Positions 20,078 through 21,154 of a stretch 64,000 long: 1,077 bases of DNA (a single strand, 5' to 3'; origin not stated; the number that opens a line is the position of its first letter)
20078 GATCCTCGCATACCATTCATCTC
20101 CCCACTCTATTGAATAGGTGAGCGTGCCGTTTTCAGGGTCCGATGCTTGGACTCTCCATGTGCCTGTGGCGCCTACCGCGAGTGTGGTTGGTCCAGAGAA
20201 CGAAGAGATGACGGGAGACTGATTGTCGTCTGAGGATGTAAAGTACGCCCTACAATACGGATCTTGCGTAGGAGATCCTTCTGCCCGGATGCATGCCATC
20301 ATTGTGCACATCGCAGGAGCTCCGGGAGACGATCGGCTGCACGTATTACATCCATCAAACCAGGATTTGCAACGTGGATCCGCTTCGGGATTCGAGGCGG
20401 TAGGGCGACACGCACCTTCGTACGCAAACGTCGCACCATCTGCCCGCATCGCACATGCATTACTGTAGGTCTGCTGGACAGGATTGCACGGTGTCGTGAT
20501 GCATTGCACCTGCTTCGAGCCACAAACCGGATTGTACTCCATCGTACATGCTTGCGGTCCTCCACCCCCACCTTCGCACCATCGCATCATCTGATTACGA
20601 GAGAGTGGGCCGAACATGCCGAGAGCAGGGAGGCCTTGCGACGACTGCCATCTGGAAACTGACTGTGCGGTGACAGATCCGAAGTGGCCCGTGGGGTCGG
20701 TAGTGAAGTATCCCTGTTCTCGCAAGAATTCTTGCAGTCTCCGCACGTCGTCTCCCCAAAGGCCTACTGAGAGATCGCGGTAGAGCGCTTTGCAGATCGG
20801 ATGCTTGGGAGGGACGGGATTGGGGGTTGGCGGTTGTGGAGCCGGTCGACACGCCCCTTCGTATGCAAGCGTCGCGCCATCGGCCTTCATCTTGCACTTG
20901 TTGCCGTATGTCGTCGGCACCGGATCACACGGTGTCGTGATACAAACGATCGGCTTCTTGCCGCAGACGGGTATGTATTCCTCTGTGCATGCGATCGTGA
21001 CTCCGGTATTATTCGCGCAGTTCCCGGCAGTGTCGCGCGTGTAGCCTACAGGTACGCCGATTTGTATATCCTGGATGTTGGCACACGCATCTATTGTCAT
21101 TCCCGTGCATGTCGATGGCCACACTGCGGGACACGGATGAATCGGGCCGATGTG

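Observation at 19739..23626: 1295-aa secreted mosaic protein with three Kazal-like protease-inhibitor domains, PKD/LamG modules and a peptidoglycan-binding domain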

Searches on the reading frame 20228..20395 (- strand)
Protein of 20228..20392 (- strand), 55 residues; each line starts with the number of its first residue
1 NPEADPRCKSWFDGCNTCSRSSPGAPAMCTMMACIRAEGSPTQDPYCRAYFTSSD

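Call 6: search_protein_families(library=pfam, proteins=[window:20228-20392:-], max_evalue=10)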
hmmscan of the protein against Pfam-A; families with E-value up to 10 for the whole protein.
seq(55 aa): 1 family
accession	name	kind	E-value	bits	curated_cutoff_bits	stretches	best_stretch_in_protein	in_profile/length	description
PF05375.19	Pacifastin_I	-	4.2e-07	30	27.9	1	9-41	6-37/40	Pacifastin inhibitor (LCMII)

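Call 40: search_solved_structures(query=A6, max_evalue=1, show_alignments=3)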
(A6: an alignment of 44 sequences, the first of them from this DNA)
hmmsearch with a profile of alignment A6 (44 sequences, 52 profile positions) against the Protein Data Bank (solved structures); distinct sequences matched with E-value up to 1: 10.
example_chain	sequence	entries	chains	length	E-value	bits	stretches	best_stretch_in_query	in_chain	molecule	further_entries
1gl1_I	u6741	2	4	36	0.0011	22.1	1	10-36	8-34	PROTEASE INHIBITOR LCMI II | PROTEINASE INHIBITOR PMP-C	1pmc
1kgm_A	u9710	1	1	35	0.0034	20.5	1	12-35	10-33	SERINE PROTEASE INHIBITOR I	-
7sgq_A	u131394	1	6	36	0.0042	20.3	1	10-36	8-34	Protease inhibitor LCMI-II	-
7slt_A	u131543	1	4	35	0.011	19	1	13-36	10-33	Protease inhibitor LCMI-II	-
7sap_A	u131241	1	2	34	0.035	17.3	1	16-36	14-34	Serine protease inhibitor I/II-like Protein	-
4djz_H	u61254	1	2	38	0.05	16.8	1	11-36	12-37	Protease inhibitor SGPI-2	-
7snc_A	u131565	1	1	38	0.077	16.2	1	16-38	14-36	Protease inhibitor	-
1kio_A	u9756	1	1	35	0.11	15.8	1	12-35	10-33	SERINE PROTEASE INHIBITOR I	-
7sao_A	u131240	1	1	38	0.15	15.2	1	15-38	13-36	Pacifastin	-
7snd_A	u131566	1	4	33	0.17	15.1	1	12-35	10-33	Pacifastin-related peptide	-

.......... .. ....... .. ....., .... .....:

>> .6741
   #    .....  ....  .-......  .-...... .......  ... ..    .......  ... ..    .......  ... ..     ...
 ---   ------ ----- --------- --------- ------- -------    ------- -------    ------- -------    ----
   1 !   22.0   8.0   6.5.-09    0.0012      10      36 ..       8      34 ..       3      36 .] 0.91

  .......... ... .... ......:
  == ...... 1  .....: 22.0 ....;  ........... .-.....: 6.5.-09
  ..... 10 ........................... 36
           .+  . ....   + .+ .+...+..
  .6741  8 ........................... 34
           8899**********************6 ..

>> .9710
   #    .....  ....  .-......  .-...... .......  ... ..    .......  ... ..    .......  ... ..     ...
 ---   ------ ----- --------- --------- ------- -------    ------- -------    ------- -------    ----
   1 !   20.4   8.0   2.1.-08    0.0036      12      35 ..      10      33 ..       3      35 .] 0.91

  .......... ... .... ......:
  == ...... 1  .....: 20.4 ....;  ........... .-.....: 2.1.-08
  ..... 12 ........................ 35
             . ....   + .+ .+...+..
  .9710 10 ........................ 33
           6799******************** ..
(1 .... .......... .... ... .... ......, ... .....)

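Call 43: predict_structure(alignment_id=A6)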
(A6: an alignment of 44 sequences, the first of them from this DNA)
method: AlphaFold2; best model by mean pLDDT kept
length: 55 residues; sequences in the alignment: 44
mean_pLDDT: 85.8   pTM: 0.66
mean pLDDT of the five models: 85.8, 84.6, 83.3, 83.0, 82.3
residues with pLDDT >= 90: 31; 70-90: 16; 50-70: 7; < 50: 1
segments of 3 or more residues with pLDDT < 50: none
pLDDT, mean of each block of 10 residues (from residue 1): 90 93 93 75 82 78
secondary structure, 60 per line:
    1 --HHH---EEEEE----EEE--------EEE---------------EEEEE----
elements in order: E9-13 E18-20 E29-31 E47-51

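Call 47: fold_search(model_id=the predicted structure, library=pdb)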
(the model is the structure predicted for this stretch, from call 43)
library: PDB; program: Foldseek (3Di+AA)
matches with E <= 10: 38; with E <= 0.001: 0
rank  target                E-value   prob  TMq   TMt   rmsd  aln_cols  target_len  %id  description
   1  1gl1_J                6.7e-01  0.44  0.40  0.57   2.2        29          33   41  structure of the complex between bovine alpha-chymotrypsin and PMP-C, an inhibitor from the insect Locusta migratoria (released 2001-11-28)
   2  1gl1_I                8.2e-01  0.38  0.40  0.55   2.3        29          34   41  structure of the complex between bovine alpha-chymotrypsin and PMP-C, an inhibitor from the insect Locusta migratoria (released 2001-11-28)
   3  7sgq_F                1.0e+00  0.35  0.39  0.57   2.3        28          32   39  Protease inhibitors variant, CTI-homolog pacifastin (released 2022-08-03)
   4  7sap_A                1.2e+00  0.41  0.42  0.62   1.9        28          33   36  The CTI-homolog pacifastin (released 2022-08-03)
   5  7sao                  1.2e+00  0.41  0.44  0.59   2.1        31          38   39  The CTI-homolog pacifastin (released 2022-08-03)
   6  7snc                  1.4e+00  0.35  0.43  0.57   2.2        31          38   39  Pacifastin related protease inhibitors (released 2022-08-03)
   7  7sap_B                1.8e+00  0.30  0.41  0.59   2.0        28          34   36  The CTI-homolog pacifastin (released 2022-08-03)
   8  1kgm_MODEL_1_A        2.0e+00  0.20  0.39  0.54   2.6        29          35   41  SOLUTION STRUCTURE OF THE SMALL SERINE PROTEASE INHIBITOR SGCI (released 2001-12-12)
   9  3tvj_I                2.1e+00  0.21  0.37  0.51   2.5        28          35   39  Catalytic fragment of MASP-2 in complex with its specific inhibitor developed by directed evolution on SGCI scaffold (released 2012-04-25)
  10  7sgq_A                2.2e+00  0.28  0.40  0.61   2.0        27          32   41  Protease inhibitors variant, CTI-homolog pacifastin (released 2022-08-03)
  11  7sgq_B                2.2e+00  0.25  0.40  0.60   2.0        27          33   41  Protease inhibitors variant, CTI-homolog pacifastin (released 2022-08-03)
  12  7sgq_D                2.4e+00  0.30  0.43  0.64   1.8        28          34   39  Protease inhibitors variant, CTI-homolog pacifastin (released 2022-08-03)
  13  7snd_A                2.6e+00  0.21  0.40  0.59   2.2        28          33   32  Pacifastin related protease inhibitors (released 2022-08-03)
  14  7snd_B                3.3e+00  0.18  0.40  0.62   2.2        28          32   32  Pacifastin related protease inhibitors (released 2022-08-03)
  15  4fxj_C                3.8e+00  0.03  0.24  0.04   4.7        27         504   18  Structure of M2 pyruvate kinase in complex with phenylalanine (released 2013-03-27)
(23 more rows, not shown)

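Call 73: search_protein_families(library=pfam, alignment_id=A6, max_evalue=0.01)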
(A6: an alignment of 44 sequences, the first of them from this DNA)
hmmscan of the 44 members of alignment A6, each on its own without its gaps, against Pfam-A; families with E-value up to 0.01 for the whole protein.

A. member 1, seq(55 aa): 1 family
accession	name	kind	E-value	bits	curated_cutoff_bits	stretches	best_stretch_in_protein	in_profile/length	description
PF05375.19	Pacifastin_I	-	4.2e-07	30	27.9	1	10-42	6-37/40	Pacifastin inhibitor (LCMII)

B. families by the number of members that match (of 44 scanned): 1 family
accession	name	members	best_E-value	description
PF05375.19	Pacifastin_I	44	4.2e-07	Pacifastin inhibitor (LCMII)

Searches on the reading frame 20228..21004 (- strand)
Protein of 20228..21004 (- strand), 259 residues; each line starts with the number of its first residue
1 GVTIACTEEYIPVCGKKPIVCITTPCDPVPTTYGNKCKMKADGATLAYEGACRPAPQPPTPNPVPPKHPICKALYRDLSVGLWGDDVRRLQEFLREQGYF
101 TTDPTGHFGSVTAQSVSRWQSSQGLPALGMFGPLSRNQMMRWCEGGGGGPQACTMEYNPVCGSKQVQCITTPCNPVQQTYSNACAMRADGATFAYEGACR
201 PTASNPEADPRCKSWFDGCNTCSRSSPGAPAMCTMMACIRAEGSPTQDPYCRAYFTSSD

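Call 7: search_solved_structures(query=window:20228-21004:-, max_evalue=10, show_alignments=4)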
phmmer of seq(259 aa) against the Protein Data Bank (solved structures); distinct sequences matched with E-value up to 10: 21.
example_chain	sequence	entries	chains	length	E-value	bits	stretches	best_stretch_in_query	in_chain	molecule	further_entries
6tci_A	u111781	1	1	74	0.0016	21.5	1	80-140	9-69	Spore cortex-lytic enzyme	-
1lbu_A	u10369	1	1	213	0.0045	20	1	77-140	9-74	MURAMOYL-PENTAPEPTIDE CARBOXYPEPTIDASE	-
4lpq_A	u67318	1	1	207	0.011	18.7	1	81-136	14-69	ErfK/YbiS/YcfS/YnhG family protein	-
4fet_B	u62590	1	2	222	0.015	18.3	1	80-141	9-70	Spore cortex-lytic enzyme prepeptide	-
2n71_A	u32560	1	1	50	0.089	15.8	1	149-178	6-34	Protease inhibitor 2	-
1an1_I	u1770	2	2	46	0.18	14.7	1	169-200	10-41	TRYPTASE INHIBITOR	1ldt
2kmo_A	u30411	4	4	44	0.22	14.5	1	169-201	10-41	Leech-derived tryptase inhibitor C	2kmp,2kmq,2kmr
1kio_A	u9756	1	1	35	0.25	14.3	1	214-238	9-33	SERINE PROTEASE INHIBITOR I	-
1iy5_A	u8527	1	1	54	0.28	14.1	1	151-174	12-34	OMSVP3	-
2ovo_A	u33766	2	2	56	0.31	14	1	151-174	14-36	OVOMUCOID THIRD DOMAIN | OVOMUCOID THIRD DOMAIN CLEAVED RDI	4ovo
2m5x_A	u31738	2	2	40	0.33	13.9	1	153-199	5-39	Silk protease inhibitor 2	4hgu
2gkt_I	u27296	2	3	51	0.35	13.8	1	151-175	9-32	Ovomucoid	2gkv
1gl1_I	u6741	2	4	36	0.37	13.8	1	213-239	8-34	PROTEASE INHIBITOR LCMI II | PROTEINASE INHIBITOR PMP-C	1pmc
7slt_A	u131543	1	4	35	0.41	13.6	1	215-239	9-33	Protease inhibitor LCMI-II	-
3bkh_A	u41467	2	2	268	0.44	13.5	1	76-133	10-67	lytic transglycosylase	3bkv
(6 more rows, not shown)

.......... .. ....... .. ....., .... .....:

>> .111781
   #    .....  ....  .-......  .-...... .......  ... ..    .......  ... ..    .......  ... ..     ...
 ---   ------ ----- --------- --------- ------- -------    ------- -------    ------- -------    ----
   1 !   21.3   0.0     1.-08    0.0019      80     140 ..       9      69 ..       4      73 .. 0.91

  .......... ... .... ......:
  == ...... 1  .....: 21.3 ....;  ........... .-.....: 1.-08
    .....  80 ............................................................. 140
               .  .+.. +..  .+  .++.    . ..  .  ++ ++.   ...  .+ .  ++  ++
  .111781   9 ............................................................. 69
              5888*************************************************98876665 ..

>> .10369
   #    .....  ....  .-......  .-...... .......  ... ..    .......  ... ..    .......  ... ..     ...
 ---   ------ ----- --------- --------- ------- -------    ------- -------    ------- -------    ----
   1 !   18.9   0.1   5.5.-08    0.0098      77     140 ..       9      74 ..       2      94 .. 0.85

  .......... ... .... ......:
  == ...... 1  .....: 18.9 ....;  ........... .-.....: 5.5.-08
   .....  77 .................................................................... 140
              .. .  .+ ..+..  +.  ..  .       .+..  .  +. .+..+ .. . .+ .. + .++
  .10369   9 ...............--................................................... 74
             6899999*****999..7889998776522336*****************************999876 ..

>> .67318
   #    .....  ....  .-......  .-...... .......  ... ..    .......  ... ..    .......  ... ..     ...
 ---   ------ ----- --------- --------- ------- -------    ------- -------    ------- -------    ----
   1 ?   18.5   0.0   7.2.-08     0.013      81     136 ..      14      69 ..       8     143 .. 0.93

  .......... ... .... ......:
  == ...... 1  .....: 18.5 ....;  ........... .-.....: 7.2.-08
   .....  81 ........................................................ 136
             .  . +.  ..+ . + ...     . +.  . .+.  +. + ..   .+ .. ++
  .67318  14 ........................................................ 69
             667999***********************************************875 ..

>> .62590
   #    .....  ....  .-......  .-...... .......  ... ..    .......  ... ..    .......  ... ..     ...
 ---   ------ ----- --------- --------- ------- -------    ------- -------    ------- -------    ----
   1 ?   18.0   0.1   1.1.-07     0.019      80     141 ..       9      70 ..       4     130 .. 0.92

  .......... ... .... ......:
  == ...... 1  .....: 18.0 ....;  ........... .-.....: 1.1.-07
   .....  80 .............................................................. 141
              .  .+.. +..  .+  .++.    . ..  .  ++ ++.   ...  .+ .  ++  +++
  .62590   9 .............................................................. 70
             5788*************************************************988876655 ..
